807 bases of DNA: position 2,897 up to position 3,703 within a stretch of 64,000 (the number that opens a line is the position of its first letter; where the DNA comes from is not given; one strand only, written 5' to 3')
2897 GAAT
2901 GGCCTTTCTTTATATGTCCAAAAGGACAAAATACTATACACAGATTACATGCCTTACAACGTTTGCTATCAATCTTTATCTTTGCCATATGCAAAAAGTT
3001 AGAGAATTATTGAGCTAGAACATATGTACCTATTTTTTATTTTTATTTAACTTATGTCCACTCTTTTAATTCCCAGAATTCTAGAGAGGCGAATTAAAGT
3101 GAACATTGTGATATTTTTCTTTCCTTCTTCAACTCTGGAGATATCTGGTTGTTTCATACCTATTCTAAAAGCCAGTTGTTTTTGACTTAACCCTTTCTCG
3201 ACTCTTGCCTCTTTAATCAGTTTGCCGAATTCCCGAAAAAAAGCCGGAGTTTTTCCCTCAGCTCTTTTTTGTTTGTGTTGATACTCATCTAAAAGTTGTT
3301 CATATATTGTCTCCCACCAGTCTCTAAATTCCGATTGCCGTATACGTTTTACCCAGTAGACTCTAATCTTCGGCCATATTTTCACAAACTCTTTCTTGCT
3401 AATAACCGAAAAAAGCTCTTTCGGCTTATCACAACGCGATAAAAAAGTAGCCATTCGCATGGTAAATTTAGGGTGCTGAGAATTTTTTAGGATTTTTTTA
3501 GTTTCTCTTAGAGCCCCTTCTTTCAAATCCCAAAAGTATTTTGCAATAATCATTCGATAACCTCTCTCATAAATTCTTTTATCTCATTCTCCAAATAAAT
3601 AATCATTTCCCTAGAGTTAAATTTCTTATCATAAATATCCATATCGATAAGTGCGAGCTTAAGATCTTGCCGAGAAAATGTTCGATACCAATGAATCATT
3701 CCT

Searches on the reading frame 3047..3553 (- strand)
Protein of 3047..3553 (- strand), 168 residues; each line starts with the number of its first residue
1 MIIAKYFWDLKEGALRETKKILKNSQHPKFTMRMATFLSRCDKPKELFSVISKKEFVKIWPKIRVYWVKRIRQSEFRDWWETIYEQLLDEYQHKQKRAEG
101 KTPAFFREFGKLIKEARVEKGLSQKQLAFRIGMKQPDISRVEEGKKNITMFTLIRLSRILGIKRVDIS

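Call 3: search_protein_families(library=pfam, proteins=[window:3047-3553:-], max_evalue=1)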
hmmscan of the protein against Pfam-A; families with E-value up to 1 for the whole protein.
window:3047-3553:- (168 aa): 9 families
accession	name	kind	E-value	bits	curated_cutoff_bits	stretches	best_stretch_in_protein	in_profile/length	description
PF01381.28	HTH_3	-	1.5e-14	54.1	23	1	113-164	1-52/55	Helix-turn-helix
PF13560.12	HTH_31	-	1e-08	35.8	27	1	108-165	1-59/64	Helix-turn-helix domain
PF12844.13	HTH_19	-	4.4e-07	30.2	30.2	1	110-164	1-55/64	Helix-turn-helix domain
PF13744.12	HTH_37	-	3.6e-05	23.9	27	1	110-160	20-68/80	Helix-turn-helix domain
PF13443.12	HTH_26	-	0.00075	20.1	22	1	114-163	3-53/63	Cro/C1-type HTH DNA-binding domain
PF22495.2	HTH_92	-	0.07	12.9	27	1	115-146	2-33/45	RsaL-like HTH domain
PF18107.7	HTH_ABP1_N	-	0.11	12.6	22.5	0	68-89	21-42/61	Fission yeast centromere protein N-terminal domain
PF12802.13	MarR_2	-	0.16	12.6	27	1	118-141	17-40/61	MarR family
PF13413.12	HTH_25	-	0.19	12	24.6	1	113-144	2-33/62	Helix-turn-helix domain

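Call 4: search_protein_families(library=padloc, proteins=[window:3047-3553:-], max_evalue=1)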
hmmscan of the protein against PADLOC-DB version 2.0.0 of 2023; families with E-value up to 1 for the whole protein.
window:3047-3553:- (168 aa): 25 families
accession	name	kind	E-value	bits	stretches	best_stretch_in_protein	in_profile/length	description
PDLC02926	HTH_VI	-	1.6e-11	42.3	1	109-163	2-56/92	-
PDLC03665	Control_protein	-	3.3e-09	34.9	1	109-166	9-67/77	control protein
PDLC03664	Control_protein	-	1.1e-08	33.4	1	108-163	13-68/74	control protein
PDLC04760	PDC-M64C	-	2e-08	32.5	1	112-167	30-85/93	-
PDLC04762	PDC-M64C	-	1e-07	29.9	1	113-163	32-82/97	-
PDLC04775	PDC-M69A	-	2.2e-06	26.2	1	104-163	3-62/113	-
PDLC04142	capH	-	6.8e-06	25.1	1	109-163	7-60/103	capH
PDLC03952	RmrA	-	2.1e-05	21.6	1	112-160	26-74/395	-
PDLC03668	Control_protein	-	5.5e-05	21.6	1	112-154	12-54/79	control protein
PDLC03947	RmrA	-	5.8e-05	20.1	1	111-160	14-63/383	-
PDLC03666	Control_protein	-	0.00026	19.4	1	108-162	6-60/77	control protein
PDLC03951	RmrA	-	0.00032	17.8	1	112-163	12-63/400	-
PDLC03671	Control_protein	-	0.00033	18.8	1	117-160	23-66/84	control protein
PDLC03954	RmrA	-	0.0004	17.4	1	110-163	12-65/380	-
PDLC03944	RmrA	-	0.00081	16.5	1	110-161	8-59/384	-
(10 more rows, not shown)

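Call 5: search_protein_families(library=ncbifam, proteins=[window:3047-3553:-], max_evalue=1)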
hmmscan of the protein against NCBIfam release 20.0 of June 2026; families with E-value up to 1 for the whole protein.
window:3047-3553:- (168 aa): 16 families
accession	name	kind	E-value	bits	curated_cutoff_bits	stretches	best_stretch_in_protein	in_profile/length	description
TIGR03070.1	couple_hipB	subfamily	1.2e-10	41.2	71.65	1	107-162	1-56/58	type II toxin-antitoxin system Y4mF family antitoxin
TIGR00270.2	TIGR00270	equivalog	1.1e-08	35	110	1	96-163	63-130/159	multiprotein bridging factor aMBF1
NF006015.0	PRK08154.1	subfamily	6.1e-08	32.2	204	1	91-163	13-85/314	anaerobic benzoate catabolism transcriptional regulator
NF041951.1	phage_RstR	subfamily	1.8e-06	28.2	80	1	108-162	2-56/108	RstR family transcriptional repressor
NF047948.1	male_kill_WMK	equivalog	2.1e-06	27.4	300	1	89-166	148-220/300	WO male-killing family protein Wmk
TIGR02607.1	antidote_HigA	equivalog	2.7e-05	23.9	47.7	1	118-162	17-61/81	HigA family addiction module antitoxin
NF007271.0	PRK09726.1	equivalog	3.4e-05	23.7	79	1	112-162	16-66/88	type II toxin-antitoxin system antitoxin HipB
NF007408.0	PRK09943.1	equivalog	0.00046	19.8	211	1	110-162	9-61/185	HTH-type transcriptional regulator PuuR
TIGR03830.1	CxxCG_CxxCG_HTH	subfamily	0.00047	20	61.8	1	110-156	67-115/127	type II TA system antitoxin MqsA family protein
NF003162.0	PRK04140.1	equivalog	0.0049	15.9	263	1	110-163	128-181/317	transcriptional regulator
NF038310.1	lysogeny_AimR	equivalog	0.01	14.9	70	1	114-160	2-48/365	AimR family lysis-lysogeny pheromone receptor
NF041493.1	MobT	equivalog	0.015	14.1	600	1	113-152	1-40/383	MobT family relaxase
TIGR02612.1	mob_myst_A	hypoth_equivalog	0.025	14.5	122.6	1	113-154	30-73/150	mobile mystery protein A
NF008109.0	PRK10856.1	equivalog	0.034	13.9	208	1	109-149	15-55/334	cytoskeleton protein RodZ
TIGR01487.1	Pglycolate_arch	equivalog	0.037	13.9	122.75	1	105-154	133-182/215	phosphoglycolate phosphatase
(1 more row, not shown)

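Call 7: find_homologous_proteins(query=window:3047-3553:-)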
Query window:3047-3553:- (168 aa): 334 proteins with E <= 0.001 among 492 candidates; the best 120 are listed.
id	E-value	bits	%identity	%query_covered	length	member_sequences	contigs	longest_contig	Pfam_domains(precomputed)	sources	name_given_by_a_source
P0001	7.0e-105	366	100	100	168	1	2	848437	PF12844.14,PF01381.29,PF24250.2,PF13560.13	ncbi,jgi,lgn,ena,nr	ncbi:MAG: helix-turn-helix domain-containing protein [Candidatus Omnitrophica bacterium]|nr:helix-tu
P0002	5.1e-81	289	74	100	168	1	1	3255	PF12844.14,PF01381.29,PF13560.13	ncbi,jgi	-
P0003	6.5e-79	282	74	99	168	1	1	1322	PF12844.14,PF01381.29,PF13560.13,PF13443.13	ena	-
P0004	4.1e-76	273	71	100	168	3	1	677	PF12844.14,PF01381.29,PF24250.2,PF13560.13,PF13443.13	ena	-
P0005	2.2e-75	270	68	99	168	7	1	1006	PF13744.13,PF01381.29,PF13560.13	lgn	-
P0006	4.8e-75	269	70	100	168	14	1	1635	PF12844.14,PF01381.29,PF13560.13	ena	-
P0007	4.9e-75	269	69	99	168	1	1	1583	PF13744.13,PF12844.14,PF01381.29,PF13560.13,PF13443.13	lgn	-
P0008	7.8e-75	268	69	99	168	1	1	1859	PF13744.13,PF12844.14,PF01381.29,PF13560.13,PF13443.13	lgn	-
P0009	1.3e-74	268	70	100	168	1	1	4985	PF12844.14,PF01381.29,PF24250.2,PF13560.13,PF13443.13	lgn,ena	-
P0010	2.9e-74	267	68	99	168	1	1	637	PF13744.13,PF12844.14,PF01381.29,PF13560.13,PF13443.13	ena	-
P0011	3.1e-74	267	69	100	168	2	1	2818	PF13744.13,PF01381.29,PF13560.13,PF13443.13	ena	-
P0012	6.4e-74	265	67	99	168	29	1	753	PF13744.13,PF12844.14,PF01381.29,PF13560.13,PF13443.13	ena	-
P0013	1.9e-73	264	67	99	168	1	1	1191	PF13744.13,PF12844.14,PF01381.29,PF13560.13,PF13443.13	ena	-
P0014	3.0e-73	263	66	99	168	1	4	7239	PF13744.13,PF12844.14,PF01381.29,PF13560.13,PF13443.13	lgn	-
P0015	3.6e-73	263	68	99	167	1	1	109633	PF13744.13,PF12844.14,PF01381.29,PF13560.13,PF13443.13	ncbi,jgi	jgi:DNA-binding Xre family transcriptional regulator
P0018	5.5e-73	262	69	99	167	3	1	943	PF13744.13,PF12844.14,PF01381.29,PF24250.2,PF13560.13,PF13443.13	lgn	-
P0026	7.8e-72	259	68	99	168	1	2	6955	PF12844.14,PF01381.29,PF24250.2,PF13560.13,PF13443.13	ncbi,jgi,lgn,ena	-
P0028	1.4e-71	258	63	100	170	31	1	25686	PF13744.13,PF12844.14,PF01381.29,PF24250.2,PF13560.13,PF13443.13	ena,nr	nr:helix-turn-helix domain-containing protein [Candidatus Omnitrophota bacterium]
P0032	2.4e-71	257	64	100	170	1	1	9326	PF12844.14,PF01381.29,PF24250.2,PF13560.13,PF13443.13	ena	-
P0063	1.4e-69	251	62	100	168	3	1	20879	PF13744.13,PF01381.29,PF24250.2,PF13560.13,PF13443.13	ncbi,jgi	ncbi:MAG: helix-turn-helix transcriptional regulator [Candidatus Omnitrophota bacterium]|jgi:DNA-bin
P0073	4.2e-69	250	66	100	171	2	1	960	PF12844.14,PF01381.29,PF24250.2,PF13560.13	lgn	-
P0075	4.3e-69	250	63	99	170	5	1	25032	PF13744.13,PF01381.29,PF24250.2,PF13560.13,PF13443.13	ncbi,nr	ncbi:MAG: helix-turn-helix transcriptional regulator [Candidatus Omnitrophica bacterium]|nr:helix-tu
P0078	7.4e-69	249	63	100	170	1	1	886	PF12844.14,PF01381.29,PF24250.2,PF13560.13,PF13443.13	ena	-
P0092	6.5e-68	246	65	99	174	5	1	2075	PF12844.14,PF01381.29,PF24250.2,PF13560.13,PF13443.13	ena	-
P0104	1.4e-66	242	65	99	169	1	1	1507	PF01381.29,PF24250.2,PF13560.13,PF13443.13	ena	-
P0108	2.2e-66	241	61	100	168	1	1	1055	PF13744.13,PF12844.14,PF01381.29,PF24250.2,PF13560.13,PF13443.13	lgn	-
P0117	6.9e-66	239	61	99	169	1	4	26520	PF01381.29,PF24250.2,PF13560.13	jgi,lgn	-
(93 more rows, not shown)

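Call 12: search_protein_families(library=pfam, alignment_id=A1, max_evalue=10)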
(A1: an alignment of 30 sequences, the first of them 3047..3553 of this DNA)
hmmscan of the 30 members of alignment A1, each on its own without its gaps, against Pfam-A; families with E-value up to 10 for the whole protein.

A. member 1, window:3047-3553:- (168 aa): 9 families
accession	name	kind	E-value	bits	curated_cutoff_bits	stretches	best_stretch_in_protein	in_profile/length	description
PF01381.28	HTH_3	-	1.5e-14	54.1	23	1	113-164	1-52/55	Helix-turn-helix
PF13560.12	HTH_31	-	1e-08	35.8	27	1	108-165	1-59/64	Helix-turn-helix domain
PF12844.13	HTH_19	-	4.4e-07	30.2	30.2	1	110-164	1-55/64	Helix-turn-helix domain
PF13744.12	HTH_37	-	3.6e-05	23.9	27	1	110-160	20-68/80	Helix-turn-helix domain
PF13443.12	HTH_26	-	0.00075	20.1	22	1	114-163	3-53/63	Cro/C1-type HTH DNA-binding domain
PF22495.2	HTH_92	-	0.07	12.9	27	1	115-146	2-33/45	RsaL-like HTH domain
PF18107.7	HTH_ABP1_N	-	0.11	12.6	22.5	0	68-89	21-42/61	Fission yeast centromere protein N-terminal domain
PF12802.13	MarR_2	-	0.16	12.6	27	1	118-141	17-40/61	MarR family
PF13413.12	HTH_25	-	0.19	12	24.6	1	113-144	2-33/62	Helix-turn-helix domain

B. families by the number of members that match (of 30 scanned): 22 families
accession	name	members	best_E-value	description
PF01381.28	HTH_3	30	5.4e-15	Helix-turn-helix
PF13560.12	HTH_31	30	9.4e-12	Helix-turn-helix domain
PF12844.13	HTH_19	30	8.6e-10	Helix-turn-helix domain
PF13443.12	HTH_26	30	9.2e-08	Cro/C1-type HTH DNA-binding domain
PF13744.12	HTH_37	30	2e-07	Helix-turn-helix domain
PF13413.12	HTH_25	26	0.00029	Helix-turn-helix domain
PF22495.2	HTH_92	15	0.00057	RsaL-like HTH domain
PF12802.13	MarR_2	4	0.04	MarR family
PF13613.12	HTH_Tnp_4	4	0.042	Helix-turn-helix of DDE superfamily endonuclease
PF13545.12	HTH_Crp_2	4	0.044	Crp-like helix-turn-helix domain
PF12934.12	FTO_CTD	3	0.0045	FTO C-terminal domain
PF18107.7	HTH_ABP1_N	3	0.015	Fission yeast centromere protein N-terminal domain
PF08655.15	DASH_Ask1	3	0.028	DASH complex subunit Ask1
PF22863.1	TraI_middle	3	0.078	TraI-like middle domain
PF15731.11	MqsA_antitoxin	2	0.05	Antitoxin component of bacterial toxin-antitoxin system, MqsA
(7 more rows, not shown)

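Call 16: predict_structure(alignment_id=A1)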
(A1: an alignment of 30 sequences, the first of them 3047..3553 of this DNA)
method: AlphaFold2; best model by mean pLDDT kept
length: 168 residues; sequences in the alignment: 30
mean_pLDDT: 84.9   pTM: 0.53
mean pLDDT of the five models: 84.9, 84.4, 82.9, 82.7, 81.7
residues with pLDDT >= 90: 80; 70-90: 71; 50-70: 11; < 50: 6
segments of 3 or more residues with pLDDT < 50: 95-100
pLDDT, mean of each block of 10 residues (from residue 1): 85 92 92 93 90 92 91 84 86 53 73 91 90 88 81 88 70
secondary structure, 60 per line:
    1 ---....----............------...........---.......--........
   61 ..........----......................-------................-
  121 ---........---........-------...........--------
elements in order: H4-7 H12-23 H30-40 H44-50 H53-70 H75-96 H104-119 H124-131 H135-142 H150-160

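Call 71: search_protein_families(library=phrogs, proteins=[window:3047-3553:-], max_evalue=0.01)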
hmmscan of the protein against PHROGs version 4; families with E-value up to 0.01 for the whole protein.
window:3047-3553:- (168 aa): 23 families
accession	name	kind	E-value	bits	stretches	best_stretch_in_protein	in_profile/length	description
phrog_1373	-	transcription regulation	2.5e-15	57.9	1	86-163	50-118/166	transcriptional regulator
phrog_3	-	transcription regulation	3.8e-11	44.4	1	22-166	27-141/430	transcriptional repressor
phrog_8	-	transcription regulation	5.5e-10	40.2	1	107-162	75-130/346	transcriptional regulator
phrog_4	-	transcription regulation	5.7e-08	33.1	1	102-166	132-190/400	transcriptional repressor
phrog_2439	-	transcription regulation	6.8e-08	32.8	1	110-163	9-62/367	transcriptional regulator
phrog_6831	-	transcription regulation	2.3e-07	31.7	1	118-147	15-44/68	transcriptional regulator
phrog_2339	-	DNA, RNA and nucleotide metabolism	4e-07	30.9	1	108-163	25-81/98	HTH DNA binding protein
phrog_7241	-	transcription regulation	1.1e-06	29.7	1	113-163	66-116/122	transcriptional regulator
phrog_2328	-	transcription regulation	1.7e-06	28.9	1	109-164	16-71/128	transcriptional repressor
phrog_38027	-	transcription regulation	2.1e-06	28.8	1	104-160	64-120/143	transcriptional repressor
phrog_2967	-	transcription regulation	3.7e-06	27.6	1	105-167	7-69/225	transcriptional regulator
phrog_955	-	DNA, RNA and nucleotide metabolism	1.1e-05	26.2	1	94-148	10-64/142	HTH DNA binding protein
phrog_5823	-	transcription regulation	2.3e-05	24.7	1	108-163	6-62/404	transcriptional regulator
phrog_4779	-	transcription regulation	0.0012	20.3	1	113-147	7-43/98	transcriptional regulator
phrog_4583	-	transcription regulation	0.002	19.1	1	112-166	14-68/81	transcriptional repressor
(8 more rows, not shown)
